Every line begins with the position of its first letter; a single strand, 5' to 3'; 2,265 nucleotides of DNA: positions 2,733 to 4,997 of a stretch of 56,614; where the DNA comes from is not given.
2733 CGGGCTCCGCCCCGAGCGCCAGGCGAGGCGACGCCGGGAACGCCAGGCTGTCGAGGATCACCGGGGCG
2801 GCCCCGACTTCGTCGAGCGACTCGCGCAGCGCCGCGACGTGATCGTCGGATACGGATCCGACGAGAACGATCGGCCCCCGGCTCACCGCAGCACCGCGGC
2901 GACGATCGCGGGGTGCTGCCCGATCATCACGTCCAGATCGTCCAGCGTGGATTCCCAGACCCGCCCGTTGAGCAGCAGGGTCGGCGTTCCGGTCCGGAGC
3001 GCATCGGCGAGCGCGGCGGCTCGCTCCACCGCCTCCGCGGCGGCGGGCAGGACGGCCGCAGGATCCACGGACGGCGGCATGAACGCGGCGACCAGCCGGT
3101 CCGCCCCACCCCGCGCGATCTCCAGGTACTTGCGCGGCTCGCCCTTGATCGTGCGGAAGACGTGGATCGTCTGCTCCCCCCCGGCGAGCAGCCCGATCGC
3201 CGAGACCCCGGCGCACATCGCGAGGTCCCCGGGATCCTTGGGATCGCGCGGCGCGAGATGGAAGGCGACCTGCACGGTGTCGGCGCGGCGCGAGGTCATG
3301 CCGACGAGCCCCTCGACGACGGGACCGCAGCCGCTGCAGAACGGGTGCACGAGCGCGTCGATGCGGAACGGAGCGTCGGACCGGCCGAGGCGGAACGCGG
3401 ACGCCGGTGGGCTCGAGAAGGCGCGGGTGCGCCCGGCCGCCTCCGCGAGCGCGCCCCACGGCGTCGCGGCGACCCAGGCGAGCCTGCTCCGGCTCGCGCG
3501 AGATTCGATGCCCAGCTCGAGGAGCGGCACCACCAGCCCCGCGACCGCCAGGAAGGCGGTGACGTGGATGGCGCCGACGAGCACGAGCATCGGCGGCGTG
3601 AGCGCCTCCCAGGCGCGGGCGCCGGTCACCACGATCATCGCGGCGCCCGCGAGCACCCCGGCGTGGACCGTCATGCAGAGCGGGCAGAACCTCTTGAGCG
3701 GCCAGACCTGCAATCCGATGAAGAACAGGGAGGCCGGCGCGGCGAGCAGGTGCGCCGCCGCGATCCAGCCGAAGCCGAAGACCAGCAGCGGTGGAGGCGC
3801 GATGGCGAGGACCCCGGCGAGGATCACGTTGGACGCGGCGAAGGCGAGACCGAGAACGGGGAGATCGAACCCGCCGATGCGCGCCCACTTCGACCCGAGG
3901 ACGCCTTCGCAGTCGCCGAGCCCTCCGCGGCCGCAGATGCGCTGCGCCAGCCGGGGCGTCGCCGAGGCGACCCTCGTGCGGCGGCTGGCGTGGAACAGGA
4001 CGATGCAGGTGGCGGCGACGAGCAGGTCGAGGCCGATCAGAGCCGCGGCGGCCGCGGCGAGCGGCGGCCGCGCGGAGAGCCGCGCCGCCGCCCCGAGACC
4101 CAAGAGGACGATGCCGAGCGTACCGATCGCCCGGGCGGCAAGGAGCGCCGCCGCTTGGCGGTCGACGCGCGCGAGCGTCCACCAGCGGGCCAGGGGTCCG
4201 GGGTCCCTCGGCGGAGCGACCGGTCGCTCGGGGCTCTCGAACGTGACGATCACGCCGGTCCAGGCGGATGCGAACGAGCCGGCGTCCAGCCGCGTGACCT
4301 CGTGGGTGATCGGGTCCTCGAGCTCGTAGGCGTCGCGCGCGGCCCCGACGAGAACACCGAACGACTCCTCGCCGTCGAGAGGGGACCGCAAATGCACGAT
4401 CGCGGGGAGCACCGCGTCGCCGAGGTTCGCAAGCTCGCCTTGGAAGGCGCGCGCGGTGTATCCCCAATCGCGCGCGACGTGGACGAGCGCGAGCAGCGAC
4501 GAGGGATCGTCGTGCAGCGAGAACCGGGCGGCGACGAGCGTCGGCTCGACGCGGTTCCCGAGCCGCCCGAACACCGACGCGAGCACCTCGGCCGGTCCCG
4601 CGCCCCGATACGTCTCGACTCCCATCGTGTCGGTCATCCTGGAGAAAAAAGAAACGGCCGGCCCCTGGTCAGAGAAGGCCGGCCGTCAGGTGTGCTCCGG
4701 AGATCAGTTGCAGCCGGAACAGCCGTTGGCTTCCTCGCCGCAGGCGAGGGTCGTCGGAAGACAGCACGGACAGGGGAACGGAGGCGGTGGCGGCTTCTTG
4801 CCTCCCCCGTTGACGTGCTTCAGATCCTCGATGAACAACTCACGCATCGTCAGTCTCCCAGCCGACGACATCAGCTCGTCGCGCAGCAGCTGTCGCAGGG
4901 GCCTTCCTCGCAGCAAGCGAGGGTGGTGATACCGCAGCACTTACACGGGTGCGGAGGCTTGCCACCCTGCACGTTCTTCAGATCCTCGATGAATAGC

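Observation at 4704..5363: Four tandem paralogous precursor genes with a shared core signature and even Cys counts (two are absent from the ORF track)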

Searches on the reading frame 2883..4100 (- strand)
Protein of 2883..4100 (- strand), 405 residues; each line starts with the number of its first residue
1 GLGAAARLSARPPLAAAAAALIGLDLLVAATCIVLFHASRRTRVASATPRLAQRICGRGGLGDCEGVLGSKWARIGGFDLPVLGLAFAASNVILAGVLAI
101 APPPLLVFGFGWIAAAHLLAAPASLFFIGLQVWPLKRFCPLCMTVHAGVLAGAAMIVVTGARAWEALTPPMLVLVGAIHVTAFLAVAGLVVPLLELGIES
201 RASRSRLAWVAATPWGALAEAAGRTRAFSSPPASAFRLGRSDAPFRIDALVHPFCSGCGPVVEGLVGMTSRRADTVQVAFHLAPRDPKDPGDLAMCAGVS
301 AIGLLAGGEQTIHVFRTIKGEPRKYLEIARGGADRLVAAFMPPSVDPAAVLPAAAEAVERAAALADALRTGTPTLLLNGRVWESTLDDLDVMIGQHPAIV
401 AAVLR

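Call 51: search_solved_structures(query=window:2883-4100:-, max_evalue=1, show_alignments=3)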
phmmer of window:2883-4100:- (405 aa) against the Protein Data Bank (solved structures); distinct sequences matched with E-value up to 1: 2.
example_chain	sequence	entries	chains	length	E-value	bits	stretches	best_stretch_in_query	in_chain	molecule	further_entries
2zxe_G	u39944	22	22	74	0.49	12.8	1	14-61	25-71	Phospholemman-like protein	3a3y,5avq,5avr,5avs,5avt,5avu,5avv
7wyu_G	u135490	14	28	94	0.86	12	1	14-60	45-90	FXYD domain-containing ion transport regulator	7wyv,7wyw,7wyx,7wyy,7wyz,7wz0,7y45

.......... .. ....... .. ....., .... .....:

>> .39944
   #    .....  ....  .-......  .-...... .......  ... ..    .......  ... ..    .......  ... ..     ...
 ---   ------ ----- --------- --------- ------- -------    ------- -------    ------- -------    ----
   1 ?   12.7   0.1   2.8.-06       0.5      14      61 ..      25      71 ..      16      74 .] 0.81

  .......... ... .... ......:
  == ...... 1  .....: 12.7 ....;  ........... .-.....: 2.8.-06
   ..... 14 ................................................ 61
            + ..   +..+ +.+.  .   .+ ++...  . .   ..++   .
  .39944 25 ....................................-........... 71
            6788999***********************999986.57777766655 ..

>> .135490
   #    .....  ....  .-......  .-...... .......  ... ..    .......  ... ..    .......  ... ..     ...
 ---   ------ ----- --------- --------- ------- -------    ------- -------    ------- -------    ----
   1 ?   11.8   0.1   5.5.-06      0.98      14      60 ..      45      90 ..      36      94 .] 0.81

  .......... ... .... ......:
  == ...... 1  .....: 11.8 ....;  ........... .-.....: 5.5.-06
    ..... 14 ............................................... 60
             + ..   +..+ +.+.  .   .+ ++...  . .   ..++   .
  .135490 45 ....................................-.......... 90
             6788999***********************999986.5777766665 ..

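Call 56: search_solved_structures(query=A6, max_evalue=1, show_alignments=2)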
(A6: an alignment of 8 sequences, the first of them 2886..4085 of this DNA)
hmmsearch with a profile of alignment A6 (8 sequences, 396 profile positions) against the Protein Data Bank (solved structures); distinct sequences matched with E-value up to 1: 11.
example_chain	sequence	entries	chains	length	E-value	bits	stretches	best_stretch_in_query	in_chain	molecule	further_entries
4nv6_A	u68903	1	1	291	9.6e-07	31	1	51-207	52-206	VKORC1/thioredoxin domain protein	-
4nv2_A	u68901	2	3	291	1e-06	30.9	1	51-207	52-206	VKORC1/thioredoxin domain protein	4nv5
3kp9_A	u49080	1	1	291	0.0001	24.3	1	46-207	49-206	VKORC1/thioredoxin domain protein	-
4k2d_A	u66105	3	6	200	0.041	15.7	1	244-375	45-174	Thiol:disulfide interchange protein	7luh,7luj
5w7a_A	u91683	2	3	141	0.2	13.5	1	242-351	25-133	Acyloxyacyl hydrolase small subunit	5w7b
5vyo_A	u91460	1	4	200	0.22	13.4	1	259-375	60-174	Thiol:disulfide interchange protein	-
6wv9_A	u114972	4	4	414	0.3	12.9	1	44-138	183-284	Vitamin K epoxide reductase-like protein, termini restrained by green fluorescent protein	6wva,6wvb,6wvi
7kzm_G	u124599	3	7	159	0.41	12.4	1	254-337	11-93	Dynein 18 kDa light chain, flagellar outer arm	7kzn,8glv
4n30_A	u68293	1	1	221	0.41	12.4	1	209-307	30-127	Protein disulfide isomerase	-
1z6m_A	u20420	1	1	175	0.62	11.9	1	221-348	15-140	conserved hypothetical protein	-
3gmf_A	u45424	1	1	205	0.9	11.3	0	222-249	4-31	Protein-disulfide isomerase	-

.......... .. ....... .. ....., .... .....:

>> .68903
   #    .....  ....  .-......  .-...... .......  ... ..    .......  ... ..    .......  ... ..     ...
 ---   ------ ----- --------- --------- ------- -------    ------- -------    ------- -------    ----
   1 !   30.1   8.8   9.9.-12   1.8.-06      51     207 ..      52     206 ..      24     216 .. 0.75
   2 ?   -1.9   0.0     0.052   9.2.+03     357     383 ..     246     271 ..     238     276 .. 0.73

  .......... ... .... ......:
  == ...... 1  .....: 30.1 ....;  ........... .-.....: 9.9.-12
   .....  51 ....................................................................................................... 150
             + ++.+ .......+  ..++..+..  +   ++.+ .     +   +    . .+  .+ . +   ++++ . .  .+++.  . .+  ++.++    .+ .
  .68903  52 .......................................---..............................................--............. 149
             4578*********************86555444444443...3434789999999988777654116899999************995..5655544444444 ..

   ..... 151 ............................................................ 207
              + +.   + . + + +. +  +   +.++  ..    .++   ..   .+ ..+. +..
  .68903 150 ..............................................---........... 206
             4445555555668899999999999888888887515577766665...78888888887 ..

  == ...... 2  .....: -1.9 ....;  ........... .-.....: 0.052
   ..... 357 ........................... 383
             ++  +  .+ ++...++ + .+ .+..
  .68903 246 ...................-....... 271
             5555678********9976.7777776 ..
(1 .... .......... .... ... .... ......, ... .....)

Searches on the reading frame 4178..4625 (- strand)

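Call 29: search_solved_structures(query=window:4178-4625:-, max_evalue=10, show_alignments=3)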
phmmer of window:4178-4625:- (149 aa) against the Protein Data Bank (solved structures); distinct sequences matched with E-value up to 10: 11.
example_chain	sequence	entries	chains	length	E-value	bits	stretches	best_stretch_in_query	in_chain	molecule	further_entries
5xe8_A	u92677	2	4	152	1.5e-05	28.4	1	7-135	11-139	Putative ABC transporter, ATP-binding protein ComA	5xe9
3k8u_A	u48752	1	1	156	1.7e-05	28.2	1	7-134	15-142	Putative ABC transporter, ATP-binding protein ComA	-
8hf7_A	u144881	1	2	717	0.00023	24.6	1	15-138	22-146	Competence factor transporting ATP-binding protein/permease ComA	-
8hf4_A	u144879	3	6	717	0.00023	24.6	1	15-138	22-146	Transport/processing ATP-binding protein ComA | Competence factor transporting ATP-binding protein/permease ComA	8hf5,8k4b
8hf6_A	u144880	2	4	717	0.00023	24.6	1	15-138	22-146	Competence factor transporting ATP-binding protein/permease ComA | Transport/processing ATP-binding protein ComA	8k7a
7n87_A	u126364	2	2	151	0.029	17.7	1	39-132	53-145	ABC-type bacteriocin transporter | Peptidase C39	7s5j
6v9z_A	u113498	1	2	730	0.55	13.6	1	41-132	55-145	ABC-type bacteriocin transporter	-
4ry2_A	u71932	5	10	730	0.64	13.4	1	42-132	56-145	ABC-type bacteriocin transporter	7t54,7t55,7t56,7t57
4s0f_A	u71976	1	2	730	0.64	13.4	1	42-132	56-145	ABC-type bacteriocin transporter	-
8vp3_A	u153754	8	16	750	0.67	13.3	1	42-132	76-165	ABC-type bacteriocin transporter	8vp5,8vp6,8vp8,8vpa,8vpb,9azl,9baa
3klr_A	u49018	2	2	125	0.69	13.3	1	67-115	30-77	Glycine cleavage system H protein | Glycine cleavage system H protein, mitochondrial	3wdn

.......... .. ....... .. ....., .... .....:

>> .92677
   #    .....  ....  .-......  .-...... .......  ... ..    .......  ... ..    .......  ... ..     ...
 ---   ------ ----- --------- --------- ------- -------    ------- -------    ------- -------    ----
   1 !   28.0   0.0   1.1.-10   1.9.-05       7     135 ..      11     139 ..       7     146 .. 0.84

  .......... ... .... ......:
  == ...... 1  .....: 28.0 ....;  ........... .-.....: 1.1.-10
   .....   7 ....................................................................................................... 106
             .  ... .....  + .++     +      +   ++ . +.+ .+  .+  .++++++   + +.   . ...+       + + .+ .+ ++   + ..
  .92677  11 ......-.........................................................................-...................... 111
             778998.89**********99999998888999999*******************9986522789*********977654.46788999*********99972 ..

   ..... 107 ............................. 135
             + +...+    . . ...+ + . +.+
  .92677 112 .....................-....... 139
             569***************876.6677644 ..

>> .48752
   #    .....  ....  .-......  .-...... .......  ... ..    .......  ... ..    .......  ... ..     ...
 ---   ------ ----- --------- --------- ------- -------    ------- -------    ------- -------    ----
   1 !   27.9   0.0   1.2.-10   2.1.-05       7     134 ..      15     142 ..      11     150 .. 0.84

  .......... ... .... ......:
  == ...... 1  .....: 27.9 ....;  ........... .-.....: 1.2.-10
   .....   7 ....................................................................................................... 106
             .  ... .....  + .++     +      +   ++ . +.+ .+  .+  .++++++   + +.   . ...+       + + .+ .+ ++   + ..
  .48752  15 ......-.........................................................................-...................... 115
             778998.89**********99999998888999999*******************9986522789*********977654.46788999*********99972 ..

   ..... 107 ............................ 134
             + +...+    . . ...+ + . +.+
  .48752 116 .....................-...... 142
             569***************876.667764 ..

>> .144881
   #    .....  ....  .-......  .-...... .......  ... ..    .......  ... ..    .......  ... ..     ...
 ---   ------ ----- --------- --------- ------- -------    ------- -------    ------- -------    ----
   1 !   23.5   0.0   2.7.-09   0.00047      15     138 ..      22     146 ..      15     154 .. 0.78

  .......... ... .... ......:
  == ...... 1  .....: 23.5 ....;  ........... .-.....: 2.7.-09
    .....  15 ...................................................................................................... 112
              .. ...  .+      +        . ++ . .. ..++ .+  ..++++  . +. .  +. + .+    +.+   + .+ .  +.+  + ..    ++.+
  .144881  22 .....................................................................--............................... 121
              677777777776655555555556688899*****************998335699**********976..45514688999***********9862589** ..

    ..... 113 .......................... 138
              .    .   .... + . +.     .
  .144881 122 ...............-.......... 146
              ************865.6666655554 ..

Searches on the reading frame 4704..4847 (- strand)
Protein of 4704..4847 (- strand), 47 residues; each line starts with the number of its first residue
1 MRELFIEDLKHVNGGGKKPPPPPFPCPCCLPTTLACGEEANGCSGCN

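Call 9: search_protein_families(library=ncbifam, proteins=[window:4704-4847:-], max_evalue=0.01)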
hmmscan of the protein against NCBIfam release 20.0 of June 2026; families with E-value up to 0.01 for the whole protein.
window:4704-4847:- (47 aa): 0 families
